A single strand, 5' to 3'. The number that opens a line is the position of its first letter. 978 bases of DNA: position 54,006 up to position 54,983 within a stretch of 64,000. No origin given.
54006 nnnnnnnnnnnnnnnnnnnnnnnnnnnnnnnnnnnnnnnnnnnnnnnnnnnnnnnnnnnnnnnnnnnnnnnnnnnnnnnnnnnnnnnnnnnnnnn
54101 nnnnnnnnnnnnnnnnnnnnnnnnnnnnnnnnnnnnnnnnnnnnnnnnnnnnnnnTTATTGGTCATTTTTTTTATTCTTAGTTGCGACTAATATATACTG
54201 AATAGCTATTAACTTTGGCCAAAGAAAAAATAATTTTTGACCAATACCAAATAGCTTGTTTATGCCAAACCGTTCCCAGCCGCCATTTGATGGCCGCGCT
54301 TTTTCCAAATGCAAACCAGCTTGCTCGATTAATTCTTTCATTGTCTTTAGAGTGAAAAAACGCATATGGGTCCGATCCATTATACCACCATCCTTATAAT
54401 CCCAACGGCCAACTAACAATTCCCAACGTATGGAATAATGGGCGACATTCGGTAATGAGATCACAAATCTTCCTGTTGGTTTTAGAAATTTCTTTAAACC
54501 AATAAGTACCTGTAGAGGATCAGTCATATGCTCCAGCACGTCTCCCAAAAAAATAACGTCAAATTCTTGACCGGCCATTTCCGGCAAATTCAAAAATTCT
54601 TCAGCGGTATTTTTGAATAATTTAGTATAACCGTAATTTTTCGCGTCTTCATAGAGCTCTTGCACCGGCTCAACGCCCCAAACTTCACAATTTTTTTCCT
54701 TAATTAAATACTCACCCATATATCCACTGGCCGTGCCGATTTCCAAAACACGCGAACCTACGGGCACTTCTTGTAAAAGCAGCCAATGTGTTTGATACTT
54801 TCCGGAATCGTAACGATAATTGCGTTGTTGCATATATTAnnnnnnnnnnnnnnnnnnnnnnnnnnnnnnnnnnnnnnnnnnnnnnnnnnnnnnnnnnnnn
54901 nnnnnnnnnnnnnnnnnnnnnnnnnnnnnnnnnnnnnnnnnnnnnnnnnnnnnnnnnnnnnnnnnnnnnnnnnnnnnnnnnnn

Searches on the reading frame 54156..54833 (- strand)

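Call 8: search_protein_families(library=pfam, proteins=[window:54156-54833:-])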
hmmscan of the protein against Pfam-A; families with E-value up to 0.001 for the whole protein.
window:54156-54833:- (225 aa): 8 families
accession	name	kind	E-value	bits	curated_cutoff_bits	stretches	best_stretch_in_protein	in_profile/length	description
PF13489.12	Methyltransf_23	-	3.8e-20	72.7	27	1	21-177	18-162/164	Methyltransferase domain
PF07021.18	MetW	-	7.4e-12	45.7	21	1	18-176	6-162/193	Methionine biosynthesis protein MetW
PF13847.12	Methyltransf_31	-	8e-12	45.5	27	1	26-129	4-113/145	Methyltransferase domain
PF08242.18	Methyltransf_12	-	6.9e-11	43.2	30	1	30-123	1-98/98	Methyltransferase domain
PF08241.18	Methyltransf_11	-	2.1e-10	41.5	21.2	1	30-125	1-95/95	Methyltransferase domain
PF13649.12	Methyltransf_25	-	9.7e-08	33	27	1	29-121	1-97/97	Methyltransferase domain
PF08003.17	Methyltransf_9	-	2.8e-06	27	23.8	1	26-125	116-217/315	Protein of unknown function (DUF1698)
PF01135.25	PCMT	-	0.00074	19.8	20.3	0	21-66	70-116/210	Protein-L-isoaspartate(D-aspartate) O-methyltransferase (PCMT)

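Call 50: search_protein_families(library=ncbifam, proteins=[window:54156-54833:-], max_evalue=0.000001)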
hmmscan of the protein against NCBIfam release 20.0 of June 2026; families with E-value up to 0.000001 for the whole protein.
window:54156-54833:- (225 aa): 5 families
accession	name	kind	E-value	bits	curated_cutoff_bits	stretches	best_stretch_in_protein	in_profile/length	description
TIGR02081.1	metW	equivalog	4.9e-14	52.3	189.5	1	20-178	8-164/194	methionine biosynthesis protein MetW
NF045667.1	MTase_DVU1556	equivalog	8.5e-11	41.7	155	1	17-126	14-120/213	DVU_1556 family methyltransferase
TIGR01983.1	UbiG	equivalog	4.6e-10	39.2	102.95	1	25-142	49-168/228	bifunctional 2-polyprenyl-6-hydroxyphenol methylase/3-demethylubiquinol 3-O-methyltransferase UbiG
TIGR00452.1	TIGR00452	equivalog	4.7e-10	38.8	275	1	26-125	118-219/316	tRNA 5-methoxyuridine(34)/uridine 5-oxyacetic acid(34) synthase CmoB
NF011650.0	PRK15068.1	equivalog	2e-09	36.8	209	1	26-125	123-225/324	tRNA 5-methoxyuridine(34)/uridine 5-oxyacetic acid(34) synthase CmoB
